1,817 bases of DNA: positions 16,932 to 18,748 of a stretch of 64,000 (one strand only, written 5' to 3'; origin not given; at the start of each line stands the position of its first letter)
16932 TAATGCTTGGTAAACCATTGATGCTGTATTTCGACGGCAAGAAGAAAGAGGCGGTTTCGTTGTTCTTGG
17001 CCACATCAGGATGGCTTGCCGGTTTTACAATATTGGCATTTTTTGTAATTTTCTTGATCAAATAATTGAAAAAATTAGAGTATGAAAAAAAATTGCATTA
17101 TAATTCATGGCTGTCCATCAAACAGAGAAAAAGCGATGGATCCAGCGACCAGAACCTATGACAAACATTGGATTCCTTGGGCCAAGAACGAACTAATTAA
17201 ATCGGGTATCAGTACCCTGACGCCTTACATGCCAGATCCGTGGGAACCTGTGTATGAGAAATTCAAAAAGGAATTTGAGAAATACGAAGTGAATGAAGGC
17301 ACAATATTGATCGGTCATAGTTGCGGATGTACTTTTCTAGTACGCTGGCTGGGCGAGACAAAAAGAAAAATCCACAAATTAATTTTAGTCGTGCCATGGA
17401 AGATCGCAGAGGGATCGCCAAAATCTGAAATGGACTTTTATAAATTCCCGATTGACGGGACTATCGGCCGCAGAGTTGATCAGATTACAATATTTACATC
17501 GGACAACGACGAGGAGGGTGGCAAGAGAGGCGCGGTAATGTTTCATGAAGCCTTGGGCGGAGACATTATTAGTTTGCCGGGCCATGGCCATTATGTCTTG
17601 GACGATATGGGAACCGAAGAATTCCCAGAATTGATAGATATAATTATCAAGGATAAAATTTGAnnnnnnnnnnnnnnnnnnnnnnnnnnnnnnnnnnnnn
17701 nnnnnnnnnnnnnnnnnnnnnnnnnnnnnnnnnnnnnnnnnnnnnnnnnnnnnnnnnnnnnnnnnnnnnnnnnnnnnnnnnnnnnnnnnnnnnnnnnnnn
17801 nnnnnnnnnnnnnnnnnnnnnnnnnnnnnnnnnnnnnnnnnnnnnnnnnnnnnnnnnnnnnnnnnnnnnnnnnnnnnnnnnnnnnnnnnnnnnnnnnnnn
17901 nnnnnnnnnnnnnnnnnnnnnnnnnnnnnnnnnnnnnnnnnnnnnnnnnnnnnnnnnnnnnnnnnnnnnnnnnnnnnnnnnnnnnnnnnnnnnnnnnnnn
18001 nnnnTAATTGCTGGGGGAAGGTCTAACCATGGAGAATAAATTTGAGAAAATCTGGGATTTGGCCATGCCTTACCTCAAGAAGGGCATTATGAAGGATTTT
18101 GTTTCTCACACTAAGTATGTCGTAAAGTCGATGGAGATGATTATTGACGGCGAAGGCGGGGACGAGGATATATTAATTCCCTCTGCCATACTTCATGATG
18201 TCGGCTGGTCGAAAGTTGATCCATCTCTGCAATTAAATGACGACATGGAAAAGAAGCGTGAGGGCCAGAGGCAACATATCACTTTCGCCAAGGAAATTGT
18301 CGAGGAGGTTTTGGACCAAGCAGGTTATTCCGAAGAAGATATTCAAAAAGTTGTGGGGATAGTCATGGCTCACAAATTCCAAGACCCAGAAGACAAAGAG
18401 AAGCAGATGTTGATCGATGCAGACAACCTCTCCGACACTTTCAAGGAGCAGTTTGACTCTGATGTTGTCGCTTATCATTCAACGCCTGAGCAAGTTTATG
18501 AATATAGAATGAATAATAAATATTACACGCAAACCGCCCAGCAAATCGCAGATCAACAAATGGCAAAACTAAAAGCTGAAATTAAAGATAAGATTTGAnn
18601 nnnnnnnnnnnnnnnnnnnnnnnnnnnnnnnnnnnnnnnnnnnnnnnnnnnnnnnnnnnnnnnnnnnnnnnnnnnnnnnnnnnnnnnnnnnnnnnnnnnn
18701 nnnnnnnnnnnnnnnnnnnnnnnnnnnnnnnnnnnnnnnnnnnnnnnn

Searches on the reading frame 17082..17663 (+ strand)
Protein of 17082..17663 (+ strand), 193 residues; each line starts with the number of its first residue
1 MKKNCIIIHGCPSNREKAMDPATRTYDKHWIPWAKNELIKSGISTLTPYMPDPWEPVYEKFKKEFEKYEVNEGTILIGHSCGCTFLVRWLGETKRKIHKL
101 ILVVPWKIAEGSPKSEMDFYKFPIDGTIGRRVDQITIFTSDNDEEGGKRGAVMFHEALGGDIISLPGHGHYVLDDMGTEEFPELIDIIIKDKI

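Call 3: search_protein_families(library=pfam, proteins=[window:17082-17663:+], max_evalue=0.01)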
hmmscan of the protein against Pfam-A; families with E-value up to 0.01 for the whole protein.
window:17082-17663:+ (193 aa): 2 families
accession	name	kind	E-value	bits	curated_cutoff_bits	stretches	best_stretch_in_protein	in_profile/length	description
PF06821.19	Ser_hydrolase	-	2.3e-11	44.4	22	1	27-186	12-168/172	Serine hydrolase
PF00561.26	Abhydrolase_1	-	0.004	17.3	25.8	1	74-107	71-106/245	alpha/beta hydrolase fold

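Call 4: search_protein_families(library=ncbifam, proteins=[window:17082-17663:+], max_evalue=0.01)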
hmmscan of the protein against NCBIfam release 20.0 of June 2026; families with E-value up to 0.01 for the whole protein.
window:17082-17663:+ (193 aa): 0 families

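Call 9: search_protein_families(library=padloc, proteins=[window:17082-17663:+], max_evalue=0.01)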
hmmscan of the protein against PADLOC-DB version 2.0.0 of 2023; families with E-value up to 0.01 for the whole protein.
window:17082-17663:+ (193 aa): 0 families

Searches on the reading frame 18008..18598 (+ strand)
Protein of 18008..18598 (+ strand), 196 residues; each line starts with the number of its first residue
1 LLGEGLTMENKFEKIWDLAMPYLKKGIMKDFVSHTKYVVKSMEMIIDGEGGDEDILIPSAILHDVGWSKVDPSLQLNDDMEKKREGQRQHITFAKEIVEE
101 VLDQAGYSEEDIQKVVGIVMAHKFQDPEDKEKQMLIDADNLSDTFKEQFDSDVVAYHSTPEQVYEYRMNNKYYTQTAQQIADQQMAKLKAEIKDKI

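Call 3: search_protein_families(library=pfam, proteins=[window:18008-18598:+], max_evalue=0.01)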
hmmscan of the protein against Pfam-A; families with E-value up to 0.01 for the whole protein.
window:18008-18598:+ (196 aa): 2 families
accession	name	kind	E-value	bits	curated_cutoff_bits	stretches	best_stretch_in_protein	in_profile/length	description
PF01966.28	HD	-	1.4e-07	32.2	22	1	33-142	3-114/116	HD domain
PF13875.12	DUF4202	-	0.00038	20.8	35.1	1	90-142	83-133/183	Domain of unknown function (DUF4202)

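Call 4: search_protein_families(library=ncbifam, proteins=[window:18008-18598:+], max_evalue=0.01)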
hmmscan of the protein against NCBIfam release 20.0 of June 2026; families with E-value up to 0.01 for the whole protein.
window:18008-18598:+ (196 aa): 1 family
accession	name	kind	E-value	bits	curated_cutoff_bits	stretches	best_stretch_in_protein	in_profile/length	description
TIGR00277.1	HDIG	domain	0.00018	21.3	27.6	1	30-99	4-66/84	HDIG domain-containing metalloprotein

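Call 9: search_protein_families(library=padloc, proteins=[window:18008-18598:+], max_evalue=0.01)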
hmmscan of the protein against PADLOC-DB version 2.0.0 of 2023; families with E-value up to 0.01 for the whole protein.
window:18008-18598:+ (196 aa): 1 family
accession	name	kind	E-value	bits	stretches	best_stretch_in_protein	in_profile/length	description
PDLC02079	Cas3b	-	6.3e-07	25.9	1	30-148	13-124/691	-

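Call 23: search_solved_structures(query=window:18008-18598:+, max_evalue=1)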
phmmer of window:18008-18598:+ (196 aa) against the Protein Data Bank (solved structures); distinct sequences matched with E-value up to 1: 1.
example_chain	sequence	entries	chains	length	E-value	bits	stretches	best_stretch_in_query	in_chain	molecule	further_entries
3opb_A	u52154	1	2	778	0.051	16.5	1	65-159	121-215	SWI5-dependent HO expression protein 4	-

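Call 40: find_homologous_proteins(query=window:18029-18598:+, max_evalue=0.001)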
Query window:18029-18598:+ (189 aa): 72 proteins with E <= 0.001 among 107 candidates.
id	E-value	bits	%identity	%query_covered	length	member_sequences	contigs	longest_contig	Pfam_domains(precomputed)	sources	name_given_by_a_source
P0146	3.9e-118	409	100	100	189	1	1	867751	PF01966.29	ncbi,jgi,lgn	ncbi:MAG: HD domain-containing protein [Patescibacteria group bacterium]|jgi:HD superfamily phosphod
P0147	4.1e-97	341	82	98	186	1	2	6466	PF01966.29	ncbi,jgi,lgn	jgi:HD superfamily phosphodiesterase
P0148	3.5e-95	335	79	99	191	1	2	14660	-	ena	-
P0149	1.0e-93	330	76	100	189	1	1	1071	PF01966.29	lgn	-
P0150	7.1e-93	327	81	96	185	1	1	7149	PF01966.29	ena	-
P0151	8.5e-90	317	84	89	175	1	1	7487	PF01966.29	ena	-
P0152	7.2e-84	298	71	98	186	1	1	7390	PF01966.29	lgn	-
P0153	4.1e-82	292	72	98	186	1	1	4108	PF01966.29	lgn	-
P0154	6.2e-79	282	69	99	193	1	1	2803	-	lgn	-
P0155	1.9e-78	280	70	98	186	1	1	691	PF01966.29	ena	-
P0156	1.3e-77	277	67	98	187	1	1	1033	PF01966.29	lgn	-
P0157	1.4e-76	274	65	98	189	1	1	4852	PF01966.29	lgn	-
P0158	4.4e-75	269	65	96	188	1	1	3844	PF01966.29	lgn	-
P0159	6.2e-75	269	74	88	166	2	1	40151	PF01966.29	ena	-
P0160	1.5e-74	267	63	99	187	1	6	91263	PF01966.29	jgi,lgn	-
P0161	4.3e-74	266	66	99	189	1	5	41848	PF01966.29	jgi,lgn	-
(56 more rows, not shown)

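Call 42: find_encoding_contigs(protein=P0148, flank=8000, max_places=2)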
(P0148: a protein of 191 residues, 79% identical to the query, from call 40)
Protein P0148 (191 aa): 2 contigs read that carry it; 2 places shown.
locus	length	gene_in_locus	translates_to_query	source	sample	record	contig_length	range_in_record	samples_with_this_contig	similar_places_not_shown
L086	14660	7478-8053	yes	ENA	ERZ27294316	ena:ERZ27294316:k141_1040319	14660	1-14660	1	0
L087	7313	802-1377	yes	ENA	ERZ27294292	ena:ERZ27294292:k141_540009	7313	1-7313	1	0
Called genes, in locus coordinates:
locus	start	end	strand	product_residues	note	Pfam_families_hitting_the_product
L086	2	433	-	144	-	?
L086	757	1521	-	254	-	PF18761:Heliorhodopsin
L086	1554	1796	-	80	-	-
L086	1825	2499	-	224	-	PF01551:Peptidase_M23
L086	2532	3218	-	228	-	PF09360:zf-CDGSH, PF06902:Fer4_19, PF09360:zf-CDGSH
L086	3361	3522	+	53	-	-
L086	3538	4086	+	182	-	PF00300:His_Phos_1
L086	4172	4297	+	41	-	-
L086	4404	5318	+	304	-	PF00892:EamA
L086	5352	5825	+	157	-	PF06966:DUF1295 (weak), PF04140:ICMT (weak), PF04191:PEMT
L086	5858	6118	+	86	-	-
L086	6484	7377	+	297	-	-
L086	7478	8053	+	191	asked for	-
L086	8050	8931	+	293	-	PF00892:EamA, PF03151:TPT (faint), PF00892:EamA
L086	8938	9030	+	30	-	-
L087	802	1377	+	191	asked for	-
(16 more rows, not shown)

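Call 43: find_encoding_contigs(protein=P0159, flank=8000, max_places=2)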
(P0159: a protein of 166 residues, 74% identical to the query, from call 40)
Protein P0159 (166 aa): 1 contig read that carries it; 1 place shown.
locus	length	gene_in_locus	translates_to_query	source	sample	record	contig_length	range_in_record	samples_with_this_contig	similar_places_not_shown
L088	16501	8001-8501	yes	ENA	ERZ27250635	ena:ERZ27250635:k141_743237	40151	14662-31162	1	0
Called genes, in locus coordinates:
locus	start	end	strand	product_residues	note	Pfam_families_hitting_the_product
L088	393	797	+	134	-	PF03161:LAGLIDADG_2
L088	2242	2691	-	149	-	PF01371:Trp_repressor, PF13518:HTH_28 (weak)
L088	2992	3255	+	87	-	-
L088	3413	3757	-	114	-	PF03551:PadR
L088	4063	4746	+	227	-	PF00702:Hydrolase (faint), PF13419:HAD_2 (weak)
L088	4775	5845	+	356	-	PF01149:Fapy_DNA_glyco, PF06831:H2TH, PF06827:zf-FPG_IleRS (weak)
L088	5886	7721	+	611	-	PF13734:Inhibitor_I69, PF01640:Peptidase_C10, PF17957:Big_7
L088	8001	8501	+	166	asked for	PF01966:HD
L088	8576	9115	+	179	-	PF03575:Peptidase_S51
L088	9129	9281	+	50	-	-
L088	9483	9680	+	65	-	-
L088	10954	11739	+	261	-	PF00483:NTP_transferase, PF01128:IspD, PF12804:NTP_transf_3, PF02348:CTP_transf_3 (faint)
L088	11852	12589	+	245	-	PF11967:RecO_N, PF02565:RecO_C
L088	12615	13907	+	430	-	PF07690:MFS_1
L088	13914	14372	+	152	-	PF00293:NUDIX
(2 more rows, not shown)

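Call 44: find_encoding_contigs(protein=P0160, flank=8000, max_places=2)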
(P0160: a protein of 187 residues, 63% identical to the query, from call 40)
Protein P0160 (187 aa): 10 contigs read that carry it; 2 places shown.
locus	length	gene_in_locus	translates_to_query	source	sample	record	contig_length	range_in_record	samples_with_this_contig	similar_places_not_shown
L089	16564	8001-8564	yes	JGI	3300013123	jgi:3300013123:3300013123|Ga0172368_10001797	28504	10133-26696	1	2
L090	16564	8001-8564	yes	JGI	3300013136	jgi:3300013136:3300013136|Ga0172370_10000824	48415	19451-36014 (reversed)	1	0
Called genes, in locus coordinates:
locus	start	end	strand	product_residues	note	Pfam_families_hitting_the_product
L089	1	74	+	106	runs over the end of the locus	-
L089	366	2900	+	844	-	PF00133:tRNA-synt_1, PF09334:tRNA-synt_1g, PF13603:tRNA-synt_1_2, PF00133:tRNA-synt_1, PF08264:Anticodon_1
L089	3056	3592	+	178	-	-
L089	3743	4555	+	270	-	-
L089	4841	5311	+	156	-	-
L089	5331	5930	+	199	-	-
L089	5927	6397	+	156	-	-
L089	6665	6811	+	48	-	PF18930:DUF5679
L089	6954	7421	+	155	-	-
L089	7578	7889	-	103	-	-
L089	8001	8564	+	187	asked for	PF01966:HD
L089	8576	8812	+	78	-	-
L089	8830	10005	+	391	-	-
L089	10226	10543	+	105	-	-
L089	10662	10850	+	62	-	-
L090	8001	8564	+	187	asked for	PF01966:HD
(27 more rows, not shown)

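Call 45: find_encoding_contigs(protein=P0161, flank=8000, max_places=2)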
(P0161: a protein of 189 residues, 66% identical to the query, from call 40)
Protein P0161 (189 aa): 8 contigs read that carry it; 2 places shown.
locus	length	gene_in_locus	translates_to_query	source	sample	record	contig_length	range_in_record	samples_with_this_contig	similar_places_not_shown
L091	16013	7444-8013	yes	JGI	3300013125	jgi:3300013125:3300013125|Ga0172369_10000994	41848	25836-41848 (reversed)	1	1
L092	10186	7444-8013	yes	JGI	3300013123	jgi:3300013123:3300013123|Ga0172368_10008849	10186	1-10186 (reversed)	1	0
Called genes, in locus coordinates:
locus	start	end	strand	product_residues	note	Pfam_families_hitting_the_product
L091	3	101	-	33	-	?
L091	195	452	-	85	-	PF01541:GIY-YIG, PF10544:T5orf172 (weak)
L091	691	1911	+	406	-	PF01168:Ala_racemase_N, PF00842:Ala_racemase_C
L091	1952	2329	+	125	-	PF13366:PDDEXK_3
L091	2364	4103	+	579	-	PF01807:Zn_ribbon_DnaG, PF08275:DNAG_N, PF01751:Toprim, PF13155:Toprim_2, PF13662:Toprim_4, PF10410:DnaB_bind (weak)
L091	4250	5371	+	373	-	PF00140:Sigma70_r1_2, PF04542:Sigma70_r2, PF04539:Sigma70_r3, PF04545:Sigma70_r4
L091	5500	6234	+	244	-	PF00106:adh_short, PF08659:KR, PF13561:adh_short_C2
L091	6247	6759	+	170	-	PF01871:AMMECR1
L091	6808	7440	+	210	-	-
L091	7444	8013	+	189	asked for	PF01966:HD (weak)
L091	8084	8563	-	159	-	-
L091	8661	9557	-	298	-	PF01522:Polysacc_deac_1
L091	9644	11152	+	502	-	PF01494:FAD_binding_3, PF01946:Thi4 (weak), PF03486:HI0933_like (weak), PF07992:Pyr_redox_2 (weak), PF00890:FAD_binding_2, PF01266:DAO, PF13450:NAD_binding_8, PF00355:Rieske, +4 more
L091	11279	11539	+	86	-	PF04232:SpoVS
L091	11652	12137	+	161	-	-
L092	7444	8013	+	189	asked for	PF01966:HD (weak)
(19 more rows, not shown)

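Call 48: search_solved_structures(query=A3, max_evalue=10)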
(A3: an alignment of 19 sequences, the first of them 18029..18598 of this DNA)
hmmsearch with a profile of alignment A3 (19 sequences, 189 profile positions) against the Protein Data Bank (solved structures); distinct sequences matched with E-value up to 10: 12.
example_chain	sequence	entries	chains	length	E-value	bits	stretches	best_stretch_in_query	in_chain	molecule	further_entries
2pq7_A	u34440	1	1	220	6.9e-05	25.4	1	23-58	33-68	Predicted HD superfamily hydrolase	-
3djb_A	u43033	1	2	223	0.00027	23.5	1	3-102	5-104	Hydrolase, HD family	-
3gw7_A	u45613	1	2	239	0.041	16.4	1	22-135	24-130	Uncharacterized protein yedJ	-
5dqv_A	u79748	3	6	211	0.18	14.3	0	95-134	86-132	Uncharacterized protein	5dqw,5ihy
7ood_m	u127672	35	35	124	0.46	12.9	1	85-138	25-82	50S ribosomal protein L17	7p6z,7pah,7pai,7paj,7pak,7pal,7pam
2q2b_A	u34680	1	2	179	0.57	12.6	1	89-143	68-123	Cytosolic acyl coenzyme A thioester hydrolase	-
2qq2_A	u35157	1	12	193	0.58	12.6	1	89-143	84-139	Cytosolic acyl coenzyme A thioester hydrolase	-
6hcv_A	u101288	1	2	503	1.1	11.7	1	88-142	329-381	Lysine--tRNA ligase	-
4h02_A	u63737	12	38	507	1.1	11.7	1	88-142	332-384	Lysyl-tRNA synthetase | Lysine--tRNA ligase | Lysine-tRNA ligase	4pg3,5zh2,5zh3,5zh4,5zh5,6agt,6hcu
4ycv_A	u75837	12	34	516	1.1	11.7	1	88-142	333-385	Lysine--tRNA ligase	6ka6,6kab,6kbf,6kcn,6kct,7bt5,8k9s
7nyb_A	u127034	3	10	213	1.3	11.4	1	107-140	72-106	tRNA (guanine-N(7)-)-methyltransferase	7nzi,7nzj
2fca_A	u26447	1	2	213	1.3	11.4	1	107-140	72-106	tRNA (guanine-N(7)-)-methyltransferase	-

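Call 58: predict_structure(alignment_id=A3)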
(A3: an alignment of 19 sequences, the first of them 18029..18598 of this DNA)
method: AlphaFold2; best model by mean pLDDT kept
length: 189 residues; sequences in the alignment: 19
mean_pLDDT: 94.3   pTM: 0.90
mean pLDDT of the five models: 94.3, 93.9, 93.8, 93.6, 93.0
residues with pLDDT >= 90: 164; 70-90: 21; 50-70: 4; < 50: 0
segments of 3 or more residues with pLDDT < 50: none
pLDDT, mean of each block of 10 residues (from residue 1): 87 97 94 98 98 98 93 91 97 98 98 92 97 96 89 93 95 97 81
secondary structure, 60 per line:
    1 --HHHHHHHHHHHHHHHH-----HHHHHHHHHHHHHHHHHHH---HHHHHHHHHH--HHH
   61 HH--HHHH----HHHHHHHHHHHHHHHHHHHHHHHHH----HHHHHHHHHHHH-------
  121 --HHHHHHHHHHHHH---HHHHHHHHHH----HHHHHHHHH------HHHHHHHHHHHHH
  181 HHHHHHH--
elements in order: H3-18 H24-42 H46-55 H58-62 H65-68 H73-97 H102-113 H123-135 H139-148 H153-161 H168-187

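Call 63: fold_search(model_id=the predicted structure, library=pdb)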
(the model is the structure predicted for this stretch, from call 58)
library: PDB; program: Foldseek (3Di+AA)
matches with E <= 10: 294; with E <= 0.001: 1
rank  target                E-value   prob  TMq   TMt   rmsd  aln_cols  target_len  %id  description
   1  2pq7                  9.1e-04  1.00  0.67  0.72   4.3       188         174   19  Crystal structure of predicted HD superfamily hydrolase (104161995) from uncultured Thermotogales bacterium at 1.45 A re (released 2007-05-15)
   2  5dqw_B                2.7e-03  1.00  0.62  0.64   4.7       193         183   17  The crystal structure of Bacillus subtilis YpgQ in complex with ADP (released 2016-04-27)
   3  4r8z_B                5.9e-03  1.00  0.59  0.53   5.2       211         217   14  Crystal Structure of PA4781 HD-GYP domain from Pseudomonas aeruginosa at 2.2A resolution showing a bi-metallic Ni ion  (released 2015-03-04)
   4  4s1c_A                6.8e-03  1.00  0.51  0.48   6.4       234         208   14  Crystal Structure of L. monocytogenes phosphodiesterase PgpH HD domain (released 2015-02-11)
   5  4s1b_D                7.8e-03  1.00  0.50  0.45   6.5       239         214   15  Crystal Structure of L. monocytogenes phosphodiesterase PgpH HD domain in complex with Cyclic-di-AMP (released 2015-02-11)
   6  4s1c_D                9.9e-03  1.00  0.50  0.47   7.2       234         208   15  Crystal Structure of L. monocytogenes phosphodiesterase PgpH HD domain (released 2015-02-11)
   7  5dqv_B                1.1e-02  1.00  0.60  0.61   5.9       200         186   18  The crystal structure of Bacillus subtilis YpgQ (released 2016-04-27)
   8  3b57                  1.3e-02  1.00  0.62  0.65   5.0       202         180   19  Crystal structure of the Lin1889 protein (Q92AN1) from Listeria innocua. Northeast Structural Consortium target LkR65 (released 2007-11-06)
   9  4r8z_A                1.4e-02  1.00  0.58  0.52   5.4       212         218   15  Crystal Structure of PA4781 HD-GYP domain from Pseudomonas aeruginosa at 2.2A resolution showing a bi-metallic Ni ion  (released 2015-03-04)
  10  4s1b_A                1.8e-02  1.00  0.49  0.44   6.4       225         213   17  Crystal Structure of L. monocytogenes phosphodiesterase PgpH HD domain in complex with Cyclic-di-AMP (released 2015-02-11)
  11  5dqv_A                2.8e-02  1.00  0.63  0.63   5.8       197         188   17  The crystal structure of Bacillus subtilis YpgQ (released 2016-04-27)
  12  2qgs_A                2.8e-02  1.00  0.56  0.51   8.4       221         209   16  Crystal structure of SE1688 protein from Staphylococcus epidermidis. Northeast Structural Genomics Consortium target S (released 2007-07-17)
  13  5dqw_A                4.0e-02  1.00  0.61  0.62   5.8       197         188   17  The crystal structure of Bacillus subtilis YpgQ in complex with ADP (released 2016-04-27)
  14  2dqb_E                4.4e-02  1.00  0.50  0.29   9.0       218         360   16  Crystal structure of dNTP triphosphohydrolase from Thermus thermophilus HB8, which is homologous to dGTP triphosphohyd (released 2007-01-23)
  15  2dqb_D                5.0e-02  1.00  0.51  0.30   8.7       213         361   15  Crystal structure of dNTP triphosphohydrolase from Thermus thermophilus HB8, which is homologous to dGTP triphosphohyd (released 2007-01-23)
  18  3djb_A                6.7e-02  1.00  0.65  0.66   5.1       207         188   17  Crystal structure of a HD-superfamily hydrolase (BT9727_1981) from Bacillus thuringiensis, Northeast Structural Genomi (released 2008-08-19)
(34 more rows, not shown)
